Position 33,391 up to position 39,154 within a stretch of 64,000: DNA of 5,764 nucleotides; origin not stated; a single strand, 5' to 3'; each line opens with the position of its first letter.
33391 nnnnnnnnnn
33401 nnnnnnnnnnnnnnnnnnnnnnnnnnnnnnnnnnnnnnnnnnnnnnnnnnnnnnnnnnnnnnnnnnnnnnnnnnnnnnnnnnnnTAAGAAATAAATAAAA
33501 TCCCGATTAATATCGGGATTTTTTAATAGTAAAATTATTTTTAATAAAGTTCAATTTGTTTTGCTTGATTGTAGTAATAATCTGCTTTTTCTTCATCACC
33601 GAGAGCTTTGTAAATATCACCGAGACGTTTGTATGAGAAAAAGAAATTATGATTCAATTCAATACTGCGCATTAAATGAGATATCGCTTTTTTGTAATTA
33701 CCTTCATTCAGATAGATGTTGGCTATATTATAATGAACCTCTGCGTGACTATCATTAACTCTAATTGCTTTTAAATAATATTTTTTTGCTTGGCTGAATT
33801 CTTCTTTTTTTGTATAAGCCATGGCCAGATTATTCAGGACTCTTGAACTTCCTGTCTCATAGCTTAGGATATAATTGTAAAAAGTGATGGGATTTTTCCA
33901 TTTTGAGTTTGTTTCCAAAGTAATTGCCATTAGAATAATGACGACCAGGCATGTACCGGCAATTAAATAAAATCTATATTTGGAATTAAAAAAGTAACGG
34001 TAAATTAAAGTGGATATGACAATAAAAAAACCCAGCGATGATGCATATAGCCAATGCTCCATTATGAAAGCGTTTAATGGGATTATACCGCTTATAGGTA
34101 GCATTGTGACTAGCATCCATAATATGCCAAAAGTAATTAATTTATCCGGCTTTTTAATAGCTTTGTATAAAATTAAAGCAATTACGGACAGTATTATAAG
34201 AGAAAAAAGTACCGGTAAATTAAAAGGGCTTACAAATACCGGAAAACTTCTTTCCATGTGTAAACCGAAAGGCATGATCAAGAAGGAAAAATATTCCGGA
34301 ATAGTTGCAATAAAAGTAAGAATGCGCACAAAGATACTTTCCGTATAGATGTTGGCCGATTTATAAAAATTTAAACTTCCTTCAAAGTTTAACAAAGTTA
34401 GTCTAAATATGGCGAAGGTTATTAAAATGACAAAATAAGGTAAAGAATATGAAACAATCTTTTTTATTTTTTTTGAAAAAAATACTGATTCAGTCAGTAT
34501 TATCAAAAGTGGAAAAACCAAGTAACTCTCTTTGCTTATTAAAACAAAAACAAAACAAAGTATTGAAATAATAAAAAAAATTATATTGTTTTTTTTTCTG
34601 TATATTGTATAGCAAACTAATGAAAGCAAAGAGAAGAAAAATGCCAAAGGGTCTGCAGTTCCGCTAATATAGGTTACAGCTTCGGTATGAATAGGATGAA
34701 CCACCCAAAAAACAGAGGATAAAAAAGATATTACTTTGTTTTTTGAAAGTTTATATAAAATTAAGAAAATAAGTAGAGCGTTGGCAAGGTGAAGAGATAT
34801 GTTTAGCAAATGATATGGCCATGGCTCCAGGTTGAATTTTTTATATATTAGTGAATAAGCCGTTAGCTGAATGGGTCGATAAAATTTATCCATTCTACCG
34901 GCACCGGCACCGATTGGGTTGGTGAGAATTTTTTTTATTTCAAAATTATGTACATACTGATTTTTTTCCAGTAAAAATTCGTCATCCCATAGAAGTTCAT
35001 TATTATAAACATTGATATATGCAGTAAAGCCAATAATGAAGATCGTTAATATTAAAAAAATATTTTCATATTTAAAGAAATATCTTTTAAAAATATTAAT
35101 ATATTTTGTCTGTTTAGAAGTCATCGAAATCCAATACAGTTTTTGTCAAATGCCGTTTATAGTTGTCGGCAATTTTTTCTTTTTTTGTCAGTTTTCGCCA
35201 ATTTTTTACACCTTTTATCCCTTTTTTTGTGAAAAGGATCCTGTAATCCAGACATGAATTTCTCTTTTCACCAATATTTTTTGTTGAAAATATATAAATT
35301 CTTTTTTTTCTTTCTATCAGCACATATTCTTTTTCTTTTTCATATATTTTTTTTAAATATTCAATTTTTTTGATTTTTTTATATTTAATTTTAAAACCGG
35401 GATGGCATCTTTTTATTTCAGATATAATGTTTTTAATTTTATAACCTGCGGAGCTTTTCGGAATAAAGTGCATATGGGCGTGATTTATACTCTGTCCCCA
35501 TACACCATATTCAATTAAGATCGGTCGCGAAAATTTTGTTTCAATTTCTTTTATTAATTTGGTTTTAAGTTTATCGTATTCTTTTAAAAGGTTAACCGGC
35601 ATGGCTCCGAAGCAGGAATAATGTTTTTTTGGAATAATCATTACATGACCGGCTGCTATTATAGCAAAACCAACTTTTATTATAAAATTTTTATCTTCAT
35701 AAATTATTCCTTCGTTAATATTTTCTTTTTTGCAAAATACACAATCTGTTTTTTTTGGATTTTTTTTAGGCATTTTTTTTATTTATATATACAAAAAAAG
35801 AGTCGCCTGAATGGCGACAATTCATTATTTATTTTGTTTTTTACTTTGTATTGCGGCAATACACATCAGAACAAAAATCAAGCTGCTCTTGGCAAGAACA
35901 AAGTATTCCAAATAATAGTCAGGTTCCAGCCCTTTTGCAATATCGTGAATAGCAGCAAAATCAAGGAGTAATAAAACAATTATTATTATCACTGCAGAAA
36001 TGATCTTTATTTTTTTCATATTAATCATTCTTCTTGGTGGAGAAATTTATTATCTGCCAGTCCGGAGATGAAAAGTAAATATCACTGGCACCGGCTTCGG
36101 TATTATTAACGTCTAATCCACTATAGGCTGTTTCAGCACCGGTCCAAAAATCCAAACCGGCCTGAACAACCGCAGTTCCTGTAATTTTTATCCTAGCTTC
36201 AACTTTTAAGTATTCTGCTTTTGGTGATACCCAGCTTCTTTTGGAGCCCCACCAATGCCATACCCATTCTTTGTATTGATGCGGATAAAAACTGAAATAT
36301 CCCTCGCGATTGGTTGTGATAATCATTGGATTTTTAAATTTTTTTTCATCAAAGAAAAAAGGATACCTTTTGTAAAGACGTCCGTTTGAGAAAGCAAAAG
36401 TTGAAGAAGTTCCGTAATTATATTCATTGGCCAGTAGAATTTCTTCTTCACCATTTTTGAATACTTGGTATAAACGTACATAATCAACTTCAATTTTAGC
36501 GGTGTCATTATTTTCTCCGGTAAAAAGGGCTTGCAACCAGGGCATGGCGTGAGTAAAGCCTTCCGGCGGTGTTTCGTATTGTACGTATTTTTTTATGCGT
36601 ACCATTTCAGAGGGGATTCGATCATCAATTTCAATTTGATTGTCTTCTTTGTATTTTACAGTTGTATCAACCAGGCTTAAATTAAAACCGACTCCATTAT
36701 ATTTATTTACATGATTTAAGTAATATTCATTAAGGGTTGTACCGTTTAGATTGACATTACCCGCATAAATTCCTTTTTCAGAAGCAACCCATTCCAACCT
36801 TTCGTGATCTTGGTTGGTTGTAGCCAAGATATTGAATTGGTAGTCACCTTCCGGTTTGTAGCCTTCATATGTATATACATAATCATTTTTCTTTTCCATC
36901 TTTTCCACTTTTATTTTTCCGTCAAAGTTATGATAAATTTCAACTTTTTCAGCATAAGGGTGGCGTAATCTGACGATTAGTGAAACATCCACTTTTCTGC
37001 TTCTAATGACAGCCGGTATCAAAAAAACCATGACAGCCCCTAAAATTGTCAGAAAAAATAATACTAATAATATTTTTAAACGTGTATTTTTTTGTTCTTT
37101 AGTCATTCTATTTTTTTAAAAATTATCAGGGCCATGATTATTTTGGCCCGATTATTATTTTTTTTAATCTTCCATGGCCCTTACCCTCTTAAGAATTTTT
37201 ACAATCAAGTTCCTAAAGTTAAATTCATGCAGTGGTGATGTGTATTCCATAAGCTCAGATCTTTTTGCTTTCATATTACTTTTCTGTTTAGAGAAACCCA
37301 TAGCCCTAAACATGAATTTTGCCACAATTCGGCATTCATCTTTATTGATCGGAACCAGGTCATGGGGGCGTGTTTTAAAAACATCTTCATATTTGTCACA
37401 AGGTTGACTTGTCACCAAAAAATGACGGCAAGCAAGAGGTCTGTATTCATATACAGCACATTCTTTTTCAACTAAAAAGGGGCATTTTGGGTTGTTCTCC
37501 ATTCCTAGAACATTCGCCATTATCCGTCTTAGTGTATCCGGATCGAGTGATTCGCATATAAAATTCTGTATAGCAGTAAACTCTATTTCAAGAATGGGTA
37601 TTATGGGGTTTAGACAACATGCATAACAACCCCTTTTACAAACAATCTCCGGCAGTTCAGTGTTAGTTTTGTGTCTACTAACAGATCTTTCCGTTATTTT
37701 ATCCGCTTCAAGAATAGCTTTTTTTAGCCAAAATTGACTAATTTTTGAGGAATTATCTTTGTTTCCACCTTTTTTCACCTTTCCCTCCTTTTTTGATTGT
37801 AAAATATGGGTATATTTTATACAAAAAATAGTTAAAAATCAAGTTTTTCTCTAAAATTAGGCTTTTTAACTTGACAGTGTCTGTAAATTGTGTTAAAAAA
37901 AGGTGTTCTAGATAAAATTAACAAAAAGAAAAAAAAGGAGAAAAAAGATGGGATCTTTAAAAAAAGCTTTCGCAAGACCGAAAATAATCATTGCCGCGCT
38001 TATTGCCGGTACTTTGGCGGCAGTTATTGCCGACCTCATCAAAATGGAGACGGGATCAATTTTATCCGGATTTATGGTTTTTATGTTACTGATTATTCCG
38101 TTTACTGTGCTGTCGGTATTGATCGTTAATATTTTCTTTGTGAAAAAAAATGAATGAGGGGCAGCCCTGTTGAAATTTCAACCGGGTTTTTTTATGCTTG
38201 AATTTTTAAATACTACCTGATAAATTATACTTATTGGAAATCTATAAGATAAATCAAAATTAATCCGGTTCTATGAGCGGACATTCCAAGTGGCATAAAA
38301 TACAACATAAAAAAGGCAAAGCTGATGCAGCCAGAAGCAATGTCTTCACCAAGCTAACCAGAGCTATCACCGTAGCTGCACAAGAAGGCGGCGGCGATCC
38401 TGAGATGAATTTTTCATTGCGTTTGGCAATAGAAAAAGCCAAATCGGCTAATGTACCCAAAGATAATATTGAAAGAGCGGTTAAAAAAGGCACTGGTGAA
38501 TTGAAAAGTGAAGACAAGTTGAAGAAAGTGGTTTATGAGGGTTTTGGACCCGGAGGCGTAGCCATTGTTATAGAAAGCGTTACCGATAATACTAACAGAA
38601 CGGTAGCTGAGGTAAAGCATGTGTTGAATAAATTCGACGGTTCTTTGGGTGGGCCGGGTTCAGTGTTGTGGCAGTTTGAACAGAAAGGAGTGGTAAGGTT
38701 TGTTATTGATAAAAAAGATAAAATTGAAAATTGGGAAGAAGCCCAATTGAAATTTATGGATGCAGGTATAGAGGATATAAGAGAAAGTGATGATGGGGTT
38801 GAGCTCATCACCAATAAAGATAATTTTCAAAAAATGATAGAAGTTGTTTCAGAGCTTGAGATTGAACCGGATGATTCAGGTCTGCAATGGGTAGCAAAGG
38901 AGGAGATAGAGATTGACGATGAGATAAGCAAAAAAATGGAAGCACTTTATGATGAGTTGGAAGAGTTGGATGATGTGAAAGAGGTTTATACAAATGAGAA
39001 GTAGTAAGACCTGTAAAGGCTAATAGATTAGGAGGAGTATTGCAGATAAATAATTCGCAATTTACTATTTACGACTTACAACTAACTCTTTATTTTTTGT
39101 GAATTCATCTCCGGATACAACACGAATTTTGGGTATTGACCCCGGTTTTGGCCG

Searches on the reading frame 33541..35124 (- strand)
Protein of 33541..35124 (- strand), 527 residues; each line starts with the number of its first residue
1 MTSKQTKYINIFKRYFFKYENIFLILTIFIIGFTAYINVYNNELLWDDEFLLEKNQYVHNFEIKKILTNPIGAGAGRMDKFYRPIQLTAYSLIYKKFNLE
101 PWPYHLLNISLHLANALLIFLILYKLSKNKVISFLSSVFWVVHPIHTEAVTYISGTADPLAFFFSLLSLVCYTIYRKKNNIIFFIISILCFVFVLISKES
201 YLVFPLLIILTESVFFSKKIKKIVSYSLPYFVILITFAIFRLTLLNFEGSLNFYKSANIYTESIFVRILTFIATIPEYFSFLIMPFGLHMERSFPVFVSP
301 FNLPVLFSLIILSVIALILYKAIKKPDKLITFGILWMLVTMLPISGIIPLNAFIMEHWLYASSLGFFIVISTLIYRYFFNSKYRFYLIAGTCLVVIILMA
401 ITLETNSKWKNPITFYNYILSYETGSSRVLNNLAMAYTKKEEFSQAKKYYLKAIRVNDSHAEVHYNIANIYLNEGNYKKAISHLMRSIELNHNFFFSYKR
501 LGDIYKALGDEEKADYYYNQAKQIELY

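Call 13: search_protein_families(library=pfam, max_evalue=0.001, proteins=[window:33541-35124:-])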
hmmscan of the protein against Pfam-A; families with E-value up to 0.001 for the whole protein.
window:33541-35124:- (527 aa): 13 families
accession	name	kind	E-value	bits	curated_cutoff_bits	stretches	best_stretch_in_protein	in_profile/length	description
PF00515.34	TPR_1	-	2.9e-20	71.6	27.8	2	461-494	1-34/34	Tetratricopeptide repeat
PF13181.12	TPR_8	-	7.3e-17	60.5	25.7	2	461-491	1-31/34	Tetratricopeptide repeat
PF07719.23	TPR_2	-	1.3e-16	59.7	27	2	461-493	1-33/34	Tetratricopeptide repeat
PF13431.12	TPR_17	-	3.8e-13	49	24.4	1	449-481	1-33/34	Tetratricopeptide repeat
PF13424.12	TPR_12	-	6.6e-11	42.7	30.1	1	461-521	3-71/77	Tetratricopeptide repeat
PF13176.12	TPR_7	-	5.4e-09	35.9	27.9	0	430-461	2-35/36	Tetratricopeptide repeat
PF13414.12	TPR_11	-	1.5e-07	31.4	26.8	1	436-475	3-42/42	TPR repeat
PF13432.12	TPR_16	-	7e-06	26.8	32.7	1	433-482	3-52/65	Tetratricopeptide repeat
PF13374.12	TPR_10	-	1.8e-05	25.1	27.5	0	429-456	4-31/42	Tetratricopeptide repeat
PF14559.12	TPR_19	-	3e-05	24.7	25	0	442-491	6-55/68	Tetratricopeptide repeat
PF13174.12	TPR_6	-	3.8e-05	24.5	26.3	0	500-521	5-26/33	Tetratricopeptide repeat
PF13428.12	TPR_14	-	5.1e-05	24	23.5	0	432-469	6-43/44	Tetratricopeptide repeat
PF12895.13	ANAPC3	-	0.00014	22.5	27.2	1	407-484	3-79/82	Anaphase-promoting complex, cyclosome, subunit 3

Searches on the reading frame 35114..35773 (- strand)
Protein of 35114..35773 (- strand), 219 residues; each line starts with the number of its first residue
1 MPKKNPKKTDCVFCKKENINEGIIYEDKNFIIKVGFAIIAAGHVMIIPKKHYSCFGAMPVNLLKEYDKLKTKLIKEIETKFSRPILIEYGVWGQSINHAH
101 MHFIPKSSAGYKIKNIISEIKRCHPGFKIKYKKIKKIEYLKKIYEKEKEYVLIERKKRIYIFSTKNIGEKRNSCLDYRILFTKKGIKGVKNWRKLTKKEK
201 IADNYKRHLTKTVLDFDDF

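Call 73: search_protein_families(library=pfam, max_evalue=0.00001, proteins=[window:35114-35773:-])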
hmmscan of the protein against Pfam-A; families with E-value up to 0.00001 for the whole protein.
window:35114-35773:- (219 aa): 2 families
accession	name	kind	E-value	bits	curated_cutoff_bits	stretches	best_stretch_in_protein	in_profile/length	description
PF01230.28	HIT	-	7.8e-11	42.9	21.5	1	18-107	3-96/98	HIT domain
PF11969.13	DcpS_C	-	1.2e-07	32.7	24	1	11-110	2-106/114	Scavenger mRNA decapping enzyme C-term binding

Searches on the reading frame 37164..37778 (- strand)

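Call 73: search_protein_families(library=pfam, max_evalue=0.00001, proteins=[window:37164-37778:-])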
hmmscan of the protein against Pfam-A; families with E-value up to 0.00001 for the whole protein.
window:37164-37778:- (204 aa): 1 family
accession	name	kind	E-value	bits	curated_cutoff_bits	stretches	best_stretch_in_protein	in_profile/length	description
PF03692.20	CxxCxxCC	-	4.9e-08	34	23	1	47-122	2-71/85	Putative zinc- or iron-chelating domain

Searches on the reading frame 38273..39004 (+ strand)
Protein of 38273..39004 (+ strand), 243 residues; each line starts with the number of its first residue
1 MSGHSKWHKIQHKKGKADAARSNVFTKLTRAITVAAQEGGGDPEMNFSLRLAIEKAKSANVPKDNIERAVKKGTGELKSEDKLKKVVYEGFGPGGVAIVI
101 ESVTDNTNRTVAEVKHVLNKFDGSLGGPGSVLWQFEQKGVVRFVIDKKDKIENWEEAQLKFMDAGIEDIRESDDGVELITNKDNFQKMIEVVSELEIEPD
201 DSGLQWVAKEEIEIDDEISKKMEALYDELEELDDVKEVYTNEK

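Call 73: search_protein_families(library=pfam, max_evalue=0.00001, proteins=[window:38273-39004:+])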
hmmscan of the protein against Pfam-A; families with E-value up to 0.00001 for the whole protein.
window:38273-39004:+ (243 aa): 2 families
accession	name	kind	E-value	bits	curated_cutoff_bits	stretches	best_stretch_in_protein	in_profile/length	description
PF01709.26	Transcrip_reg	-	9.1e-46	155.9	27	1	84-241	2-159/160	TACO1/YebC second and third domain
PF20772.2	TACO1_YebC_N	-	2.2e-34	118.2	36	1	5-76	1-73/73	TACO1/YebC protein N-terminal domain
